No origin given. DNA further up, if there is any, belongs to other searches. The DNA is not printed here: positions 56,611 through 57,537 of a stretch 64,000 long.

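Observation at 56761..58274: Translationally coupled PhyH-family 2OG dioxygenase and HD-domain protein: candidate PhnY*/PhnZ- or TmpA/TmpB-type oxidative C-P bond cleavage pair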

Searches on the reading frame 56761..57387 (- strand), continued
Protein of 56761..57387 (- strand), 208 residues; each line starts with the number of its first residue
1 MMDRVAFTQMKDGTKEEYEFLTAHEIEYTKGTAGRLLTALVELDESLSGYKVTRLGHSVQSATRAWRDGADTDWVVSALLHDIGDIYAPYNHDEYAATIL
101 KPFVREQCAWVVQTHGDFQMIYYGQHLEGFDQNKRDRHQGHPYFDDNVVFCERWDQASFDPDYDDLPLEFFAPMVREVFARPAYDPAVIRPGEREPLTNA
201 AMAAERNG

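Call 64: find_homologous_proteins(query=P0282, region=1-652, max_evalue=1e-10)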
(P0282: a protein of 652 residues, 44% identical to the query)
Query P0282, residues 1-652 (652 aa): 89 proteins with E <= 1e-10 among 8000 candidates.
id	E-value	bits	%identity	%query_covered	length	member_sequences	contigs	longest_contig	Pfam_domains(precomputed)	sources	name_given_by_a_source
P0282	0.0e+0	1524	100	100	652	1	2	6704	PF02668.23,PF01966.29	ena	-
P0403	2.3e-194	665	50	94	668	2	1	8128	PF02668.23,PF01966.29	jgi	-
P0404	5.0e-186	638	48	90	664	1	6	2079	PF02668.23,PF01966.29,PF06155.18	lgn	-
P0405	8.9e-158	545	44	94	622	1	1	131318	PF02668.23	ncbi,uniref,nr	ncbi:hypothetical protein CTAYLR_007579 [Chrysophaeum taylorii]|uniref:TauD/TfdA-like domain-contain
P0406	2.0e-142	494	42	93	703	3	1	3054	PF02668.23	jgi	jgi:predicted HD phosphohydrolase/alpha-ketoglutarate-dependent taurine dioxygenase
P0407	3.7e-138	480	42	90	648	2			PF02668.23,PF01966.29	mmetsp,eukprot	mmetsp:Transcript_3770/g.5614 ORF Transcript_3770/g.5614 Transcript_3770/m.5614 type:complete len:64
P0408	7.8e-138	479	41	90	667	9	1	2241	PF02668.23,PF06155.18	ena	-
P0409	2.7e-135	470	43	90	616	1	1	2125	PF02668.23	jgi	jgi:predicted HD phosphohydrolase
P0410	4.4e-133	463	42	90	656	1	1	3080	PF02668.23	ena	-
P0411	8.5e-133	462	41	90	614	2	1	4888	PF02668.23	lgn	-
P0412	2.7e-132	460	43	90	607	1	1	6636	PF02668.23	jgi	jgi:predicted HD phosphohydrolase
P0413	3.7e-132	460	43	90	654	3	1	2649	PF02668.23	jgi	-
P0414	9.3e-132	459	41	90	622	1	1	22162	PF02668.23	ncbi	-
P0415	1.8e-129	451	41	90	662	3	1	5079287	PF02668.23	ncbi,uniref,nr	ncbi:metal dependent phosphohydrolase [Nitzschia inconspicua]|uniref:Metal dependent phosphohydrolas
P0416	2.2e-129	451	39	90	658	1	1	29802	PF02668.23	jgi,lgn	jgi:predicted HD phosphohydrolase/alpha-ketoglutarate-dependent taurine dioxygenase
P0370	6.0e-127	443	39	90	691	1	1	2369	PF02668.23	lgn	-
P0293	6.8e-87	310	31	90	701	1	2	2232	PF02668.23,PF01966.29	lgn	-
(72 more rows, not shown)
